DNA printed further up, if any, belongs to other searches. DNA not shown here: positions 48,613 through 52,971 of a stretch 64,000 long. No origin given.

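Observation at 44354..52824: Tandem paralogous giant FecR-VIT-VWA-TPR lipoproteins; the second carries a TonB-C/AgmX-like domain where the first has an acidic disordered insert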

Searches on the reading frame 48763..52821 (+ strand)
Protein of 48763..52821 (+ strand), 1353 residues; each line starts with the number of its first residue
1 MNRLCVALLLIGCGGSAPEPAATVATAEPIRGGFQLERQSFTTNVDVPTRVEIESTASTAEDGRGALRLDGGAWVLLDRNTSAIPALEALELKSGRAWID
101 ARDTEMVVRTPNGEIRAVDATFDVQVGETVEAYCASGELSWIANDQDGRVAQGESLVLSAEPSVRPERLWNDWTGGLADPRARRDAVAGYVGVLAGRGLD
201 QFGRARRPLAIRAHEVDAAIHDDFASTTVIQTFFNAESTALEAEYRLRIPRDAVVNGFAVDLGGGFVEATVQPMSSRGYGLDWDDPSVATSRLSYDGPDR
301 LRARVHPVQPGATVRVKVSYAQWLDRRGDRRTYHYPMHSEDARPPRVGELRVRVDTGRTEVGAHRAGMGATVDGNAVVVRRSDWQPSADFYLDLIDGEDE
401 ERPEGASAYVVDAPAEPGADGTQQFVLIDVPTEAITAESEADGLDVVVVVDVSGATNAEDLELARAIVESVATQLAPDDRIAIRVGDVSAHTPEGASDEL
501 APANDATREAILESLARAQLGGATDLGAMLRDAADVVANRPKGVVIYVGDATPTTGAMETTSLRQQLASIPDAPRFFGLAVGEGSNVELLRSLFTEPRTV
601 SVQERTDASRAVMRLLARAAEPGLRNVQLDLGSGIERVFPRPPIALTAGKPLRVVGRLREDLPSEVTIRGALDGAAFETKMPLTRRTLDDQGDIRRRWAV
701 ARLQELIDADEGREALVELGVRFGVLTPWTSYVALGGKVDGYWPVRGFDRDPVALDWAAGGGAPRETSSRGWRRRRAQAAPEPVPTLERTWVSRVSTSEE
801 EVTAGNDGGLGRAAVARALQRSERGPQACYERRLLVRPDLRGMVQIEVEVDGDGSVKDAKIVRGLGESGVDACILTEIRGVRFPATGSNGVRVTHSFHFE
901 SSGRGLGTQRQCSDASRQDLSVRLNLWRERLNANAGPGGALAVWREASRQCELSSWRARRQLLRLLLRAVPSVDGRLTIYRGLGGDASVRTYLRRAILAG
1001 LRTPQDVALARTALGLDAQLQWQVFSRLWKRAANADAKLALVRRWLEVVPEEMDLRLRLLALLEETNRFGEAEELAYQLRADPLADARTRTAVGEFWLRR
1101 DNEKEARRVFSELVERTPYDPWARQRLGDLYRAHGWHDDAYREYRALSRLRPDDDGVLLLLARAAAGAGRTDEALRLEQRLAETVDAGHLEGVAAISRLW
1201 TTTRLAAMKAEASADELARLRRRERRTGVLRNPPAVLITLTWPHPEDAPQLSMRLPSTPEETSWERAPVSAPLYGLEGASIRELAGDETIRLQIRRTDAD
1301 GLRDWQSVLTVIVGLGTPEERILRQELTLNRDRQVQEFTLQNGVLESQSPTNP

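Call 6: search_protein_families(library=pfam, proteins=[window:48763-52821:+], max_evalue=0.1)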
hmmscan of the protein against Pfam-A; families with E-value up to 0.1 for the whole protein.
window:48763-52821:+ (1353 aa): 9 families
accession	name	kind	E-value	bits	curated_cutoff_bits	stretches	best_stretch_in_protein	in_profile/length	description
PF08487.16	VIT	-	7.5e-13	49.1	26.5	1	212-320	2-111/111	Vault protein inter-alpha-trypsin domain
PF00092.34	VWA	-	9.5e-06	26.4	23.8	1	445-598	1-155/174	von Willebrand factor type A domain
PF13519.12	VWA_2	-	2.3e-05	25.4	27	1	446-550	1-105/107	von Willebrand factor type A domain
PF14559.12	TPR_19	-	4.9e-05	24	25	1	1137-1182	7-52/68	Tetratricopeptide repeat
PF03544.19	TonB_C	-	7.8e-05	23.5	24.6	1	839-898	13-76/79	Gram-negative bacterial TonB protein C-terminal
PF13428.12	TPR_14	-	0.00026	21.8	23.5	2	1121-1164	1-44/44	Tetratricopeptide repeat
PF04773.18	FecR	-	0.00053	20.8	24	1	56-138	2-95/97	FecR protein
PF13431.12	TPR_17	-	0.00068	20.2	24.4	0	1110-1140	2-32/34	Tetratricopeptide repeat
PF07719.23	TPR_2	-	0.0021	18.5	27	0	1125-1154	5-34/34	Tetratricopeptide repeat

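Call 7: search_protein_families(library=ncbifam, proteins=[window:48763-52821:+], max_evalue=0.1)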
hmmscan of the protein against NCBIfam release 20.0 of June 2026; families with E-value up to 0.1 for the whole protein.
window:48763-52821:+ (1353 aa): 9 families
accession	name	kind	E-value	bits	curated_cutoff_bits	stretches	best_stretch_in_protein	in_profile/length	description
TIGR03788.1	marine_srt_targ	equivalog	9.6e-23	80.5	551.65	2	424-736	254-568/629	marine proteobacterial sortase target protein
NF033768.1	myxo_SS_tail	domain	8.7e-16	57.8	40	1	812-899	3-91/92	AgmX/PglI C-terminal domain-containing protein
NF033760.1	gliding_GltG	equivalog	5e-11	41.9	650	1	795-903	543-649/650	adventurous gliding motility protein GltG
TIGR02917.1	PEP_TPR_lipo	equivalog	2e-09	35.9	312.2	1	1025-1183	539-697/899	XrtA/PEP-CTERM system TPR-repeat protein PrsT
TIGR03939.1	PGA_TPR_OMP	equivalog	6.7e-07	27.9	366.65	1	1100-1155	408-463/800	poly-beta-1,6 N-acetyl-D-glucosamine export porin PgaA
TIGR01352.1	tonB_Cterm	subfamily_domain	8.9e-06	26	27.1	1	840-900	12-74/76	TonB family protein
NF052415.1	T3SS_chap_SctY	equivalog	0.026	15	70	1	1094-1179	13-101/106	type III secretion apparatus assembly chaperone SctY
NF052400.1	M48_BAM_BepA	equivalog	0.043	12.6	570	1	1099-1218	319-437/483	beta-barrel assembly-enhancing protease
NF033920.0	C39_PA2778_fam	equivalog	0.049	13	150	0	1100-1179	169-248/255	PA2778 family cysteine peptidase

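Call 11: find_encoding_contigs(protein=window:48763-52821:+, flank=10000, max_places=6)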
Protein window:48763-52821:+ (1353 aa): no gene with exactly this product is on record in the collection.
